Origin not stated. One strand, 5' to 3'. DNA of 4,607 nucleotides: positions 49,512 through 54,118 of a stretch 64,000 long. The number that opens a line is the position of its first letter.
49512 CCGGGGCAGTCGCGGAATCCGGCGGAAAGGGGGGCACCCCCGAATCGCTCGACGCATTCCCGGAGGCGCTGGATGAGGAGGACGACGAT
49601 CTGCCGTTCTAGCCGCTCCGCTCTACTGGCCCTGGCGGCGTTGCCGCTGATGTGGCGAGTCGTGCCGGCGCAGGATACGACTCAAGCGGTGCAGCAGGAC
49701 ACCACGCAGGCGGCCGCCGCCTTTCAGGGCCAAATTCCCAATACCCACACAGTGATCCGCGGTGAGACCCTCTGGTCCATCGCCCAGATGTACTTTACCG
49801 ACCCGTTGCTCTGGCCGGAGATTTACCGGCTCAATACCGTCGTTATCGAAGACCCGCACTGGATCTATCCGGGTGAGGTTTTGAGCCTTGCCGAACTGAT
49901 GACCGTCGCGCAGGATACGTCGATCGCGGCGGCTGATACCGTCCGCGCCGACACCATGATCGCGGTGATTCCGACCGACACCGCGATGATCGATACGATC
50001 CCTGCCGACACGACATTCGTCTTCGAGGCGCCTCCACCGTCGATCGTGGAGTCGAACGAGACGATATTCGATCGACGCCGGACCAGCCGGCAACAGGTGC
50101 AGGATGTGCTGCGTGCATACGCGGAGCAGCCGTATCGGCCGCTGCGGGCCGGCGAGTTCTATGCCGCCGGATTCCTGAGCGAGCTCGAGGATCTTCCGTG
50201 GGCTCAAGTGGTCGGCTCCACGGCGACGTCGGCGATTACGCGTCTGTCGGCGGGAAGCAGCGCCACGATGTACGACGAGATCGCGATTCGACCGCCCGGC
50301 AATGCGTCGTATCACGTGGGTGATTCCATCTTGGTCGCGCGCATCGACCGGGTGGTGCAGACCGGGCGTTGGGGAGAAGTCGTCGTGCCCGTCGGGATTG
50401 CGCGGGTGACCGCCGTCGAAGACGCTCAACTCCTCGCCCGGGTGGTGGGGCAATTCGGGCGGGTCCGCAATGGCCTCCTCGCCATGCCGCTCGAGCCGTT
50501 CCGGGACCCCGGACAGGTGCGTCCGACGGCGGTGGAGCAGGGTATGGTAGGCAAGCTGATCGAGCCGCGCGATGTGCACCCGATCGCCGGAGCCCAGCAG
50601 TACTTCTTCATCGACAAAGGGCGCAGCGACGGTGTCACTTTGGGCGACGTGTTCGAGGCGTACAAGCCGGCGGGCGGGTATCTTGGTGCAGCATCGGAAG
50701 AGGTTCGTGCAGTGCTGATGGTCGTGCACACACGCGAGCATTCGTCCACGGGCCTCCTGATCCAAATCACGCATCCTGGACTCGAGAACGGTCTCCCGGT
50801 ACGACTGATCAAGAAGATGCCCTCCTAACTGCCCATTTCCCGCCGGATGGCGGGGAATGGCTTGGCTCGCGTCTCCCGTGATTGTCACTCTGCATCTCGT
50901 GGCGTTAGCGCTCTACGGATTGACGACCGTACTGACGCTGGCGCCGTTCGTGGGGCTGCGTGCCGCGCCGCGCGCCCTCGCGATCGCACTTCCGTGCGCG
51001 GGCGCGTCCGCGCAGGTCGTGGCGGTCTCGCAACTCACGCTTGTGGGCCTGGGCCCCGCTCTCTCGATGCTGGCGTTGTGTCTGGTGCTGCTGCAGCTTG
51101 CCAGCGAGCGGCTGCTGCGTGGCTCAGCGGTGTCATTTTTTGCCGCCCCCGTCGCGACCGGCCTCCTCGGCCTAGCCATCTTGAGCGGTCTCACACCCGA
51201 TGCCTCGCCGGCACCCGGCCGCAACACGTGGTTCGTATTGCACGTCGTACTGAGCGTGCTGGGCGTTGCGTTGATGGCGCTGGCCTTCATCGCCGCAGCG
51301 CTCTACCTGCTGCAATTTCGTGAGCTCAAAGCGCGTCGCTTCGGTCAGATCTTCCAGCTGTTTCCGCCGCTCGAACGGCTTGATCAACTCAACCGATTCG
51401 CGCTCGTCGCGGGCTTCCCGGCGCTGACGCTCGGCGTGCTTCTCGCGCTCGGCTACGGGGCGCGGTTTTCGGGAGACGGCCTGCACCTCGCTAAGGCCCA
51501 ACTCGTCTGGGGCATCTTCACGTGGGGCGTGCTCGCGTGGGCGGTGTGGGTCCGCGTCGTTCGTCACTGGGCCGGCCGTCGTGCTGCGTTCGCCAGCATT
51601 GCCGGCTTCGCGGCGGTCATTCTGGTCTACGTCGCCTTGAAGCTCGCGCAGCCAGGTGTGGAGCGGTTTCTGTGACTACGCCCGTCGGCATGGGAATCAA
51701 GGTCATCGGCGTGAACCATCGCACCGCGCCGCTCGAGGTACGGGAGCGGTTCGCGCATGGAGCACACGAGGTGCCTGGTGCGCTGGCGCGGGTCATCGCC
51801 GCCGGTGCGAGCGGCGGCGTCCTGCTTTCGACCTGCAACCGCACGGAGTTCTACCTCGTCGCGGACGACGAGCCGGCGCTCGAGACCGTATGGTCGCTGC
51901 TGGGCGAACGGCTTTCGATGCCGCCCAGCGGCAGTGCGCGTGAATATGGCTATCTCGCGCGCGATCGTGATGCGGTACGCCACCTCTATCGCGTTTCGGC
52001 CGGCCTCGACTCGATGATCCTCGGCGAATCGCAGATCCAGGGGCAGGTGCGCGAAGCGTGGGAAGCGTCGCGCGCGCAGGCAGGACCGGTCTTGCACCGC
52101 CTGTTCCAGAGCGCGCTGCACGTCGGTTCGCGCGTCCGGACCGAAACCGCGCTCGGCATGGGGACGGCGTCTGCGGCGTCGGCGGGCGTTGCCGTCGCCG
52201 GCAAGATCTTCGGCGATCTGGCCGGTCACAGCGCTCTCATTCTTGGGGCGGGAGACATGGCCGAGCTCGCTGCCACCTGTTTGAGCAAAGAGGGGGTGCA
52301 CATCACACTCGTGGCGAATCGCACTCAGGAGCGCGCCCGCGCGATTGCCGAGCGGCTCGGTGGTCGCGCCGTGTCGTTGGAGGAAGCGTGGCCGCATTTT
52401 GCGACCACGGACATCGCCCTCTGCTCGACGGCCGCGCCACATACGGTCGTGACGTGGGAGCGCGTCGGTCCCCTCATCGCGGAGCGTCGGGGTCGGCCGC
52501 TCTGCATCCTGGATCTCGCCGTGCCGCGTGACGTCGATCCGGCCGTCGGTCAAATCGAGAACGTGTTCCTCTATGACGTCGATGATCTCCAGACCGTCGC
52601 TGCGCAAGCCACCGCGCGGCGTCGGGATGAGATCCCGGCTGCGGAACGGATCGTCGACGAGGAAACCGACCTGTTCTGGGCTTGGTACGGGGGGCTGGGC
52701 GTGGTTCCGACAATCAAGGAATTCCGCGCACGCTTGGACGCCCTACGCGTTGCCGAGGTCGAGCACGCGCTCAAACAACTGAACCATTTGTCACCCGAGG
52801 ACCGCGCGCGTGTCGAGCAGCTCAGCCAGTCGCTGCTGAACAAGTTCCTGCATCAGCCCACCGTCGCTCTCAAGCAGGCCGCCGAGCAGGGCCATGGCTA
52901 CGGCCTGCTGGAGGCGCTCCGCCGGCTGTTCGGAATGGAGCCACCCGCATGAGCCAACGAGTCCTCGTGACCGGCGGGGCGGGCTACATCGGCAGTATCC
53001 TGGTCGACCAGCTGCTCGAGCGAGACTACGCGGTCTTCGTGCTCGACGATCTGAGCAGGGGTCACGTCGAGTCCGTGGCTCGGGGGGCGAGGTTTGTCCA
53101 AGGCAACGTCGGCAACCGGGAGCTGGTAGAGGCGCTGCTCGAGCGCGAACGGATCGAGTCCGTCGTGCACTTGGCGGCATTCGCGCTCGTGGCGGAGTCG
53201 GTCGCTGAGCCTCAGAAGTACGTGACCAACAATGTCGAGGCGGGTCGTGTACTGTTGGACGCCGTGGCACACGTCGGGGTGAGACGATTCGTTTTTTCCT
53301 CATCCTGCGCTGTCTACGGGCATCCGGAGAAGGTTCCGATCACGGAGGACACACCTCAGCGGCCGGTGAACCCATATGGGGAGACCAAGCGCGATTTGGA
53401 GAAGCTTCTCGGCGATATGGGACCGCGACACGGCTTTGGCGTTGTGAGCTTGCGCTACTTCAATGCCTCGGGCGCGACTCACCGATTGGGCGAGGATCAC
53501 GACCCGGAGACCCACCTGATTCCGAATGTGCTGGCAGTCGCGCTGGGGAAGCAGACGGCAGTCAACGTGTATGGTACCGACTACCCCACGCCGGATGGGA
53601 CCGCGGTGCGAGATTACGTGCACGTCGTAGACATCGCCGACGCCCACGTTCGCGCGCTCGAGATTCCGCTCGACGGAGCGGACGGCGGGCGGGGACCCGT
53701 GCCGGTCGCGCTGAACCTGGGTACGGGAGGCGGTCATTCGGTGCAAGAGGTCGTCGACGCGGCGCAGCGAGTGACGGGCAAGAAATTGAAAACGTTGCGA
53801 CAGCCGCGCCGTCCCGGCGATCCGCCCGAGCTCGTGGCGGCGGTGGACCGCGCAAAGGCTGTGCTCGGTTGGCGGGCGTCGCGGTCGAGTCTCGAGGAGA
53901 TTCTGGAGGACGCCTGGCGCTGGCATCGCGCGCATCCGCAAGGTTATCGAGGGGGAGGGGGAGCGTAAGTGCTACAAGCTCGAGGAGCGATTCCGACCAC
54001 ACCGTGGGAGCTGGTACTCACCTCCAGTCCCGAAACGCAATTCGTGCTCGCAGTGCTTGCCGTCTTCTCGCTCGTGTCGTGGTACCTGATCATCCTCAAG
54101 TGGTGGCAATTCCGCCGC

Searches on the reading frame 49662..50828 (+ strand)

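Call 50: search_protein_families(library=pfam, proteins=[window:49662-50828:+], max_evalue=0.00001)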
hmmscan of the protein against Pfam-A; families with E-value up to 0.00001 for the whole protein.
window:49662-50828:+ (388 aa): 1 family
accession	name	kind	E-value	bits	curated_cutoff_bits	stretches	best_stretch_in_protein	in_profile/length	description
PF01476.26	LysM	-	6.8e-08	32.8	20.9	1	29-75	1-41/43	LysM domain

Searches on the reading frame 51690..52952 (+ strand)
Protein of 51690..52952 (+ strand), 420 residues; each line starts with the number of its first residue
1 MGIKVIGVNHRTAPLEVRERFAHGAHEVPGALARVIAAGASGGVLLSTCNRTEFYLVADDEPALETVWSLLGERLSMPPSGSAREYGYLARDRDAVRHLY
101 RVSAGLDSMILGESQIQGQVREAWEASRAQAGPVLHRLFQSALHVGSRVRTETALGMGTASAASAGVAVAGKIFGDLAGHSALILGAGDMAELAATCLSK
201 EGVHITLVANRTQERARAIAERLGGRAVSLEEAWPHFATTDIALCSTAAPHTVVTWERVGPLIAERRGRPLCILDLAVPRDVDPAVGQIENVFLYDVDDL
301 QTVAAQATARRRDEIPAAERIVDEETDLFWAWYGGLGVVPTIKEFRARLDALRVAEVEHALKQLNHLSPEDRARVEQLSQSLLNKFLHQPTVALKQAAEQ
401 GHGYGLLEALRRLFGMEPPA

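Call 50: search_protein_families(library=pfam, proteins=[window:51690-52952:+], max_evalue=0.00001)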
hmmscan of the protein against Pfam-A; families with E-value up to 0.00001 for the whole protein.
window:51690-52952:+ (420 aa): 3 families
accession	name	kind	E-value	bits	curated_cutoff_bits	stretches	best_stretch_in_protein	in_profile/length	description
PF05201.20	GlutR_N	-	3.1e-44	150.8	27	1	6-153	1-151/151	Glutamyl-tRNAGlu reductase, N-terminal domain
PF01488.26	Shikimate_DH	-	7.5e-36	123.7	24.3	1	169-303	2-138/138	Shikimate / quinate 5-dehydrogenase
PF00745.25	GlutR_dimer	-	1.7e-29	102.5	22.9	1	317-415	1-98/99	Glutamyl-tRNAGlu reductase, dimerisation domain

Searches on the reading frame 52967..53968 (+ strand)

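Call 51: search_protein_families(library=pfam, proteins=[window:52967-53968:+], max_evalue=0.00001)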
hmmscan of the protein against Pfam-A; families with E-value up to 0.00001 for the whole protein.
window:52967-53968:+ (333 aa): 7 families
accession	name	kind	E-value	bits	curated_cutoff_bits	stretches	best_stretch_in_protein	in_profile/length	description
PF01370.27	Epimerase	-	6.3e-53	180.1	20.9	1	1-239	3-233/240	NAD dependent epimerase/dehydratase family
PF16363.11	GDP_Man_Dehyd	-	1.2e-47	163.5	27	1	2-314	3-330/332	GDP-mannose 4,6 dehydratase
PF04321.23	RmlD_sub_bind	-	2.4e-13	50.2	27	1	1-155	5-143/287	RmlD substrate binding domain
PF01073.25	3Beta_HSD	-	4e-13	49.5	22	1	2-147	3-156/280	3-beta hydroxysteroid dehydrogenase/isomerase family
PF02719.21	Polysacc_synt_2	-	8.2e-10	38.8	20.2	1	2-155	4-156/293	Polysaccharide biosynthesis protein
PF05368.20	NmrA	-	9.1e-10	39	27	1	2-113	8-107/298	NmrA-like family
PF13460.12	NAD_binding_10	-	1.7e-08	34.9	27.2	1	3-148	1-131/184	NAD(P)H-binding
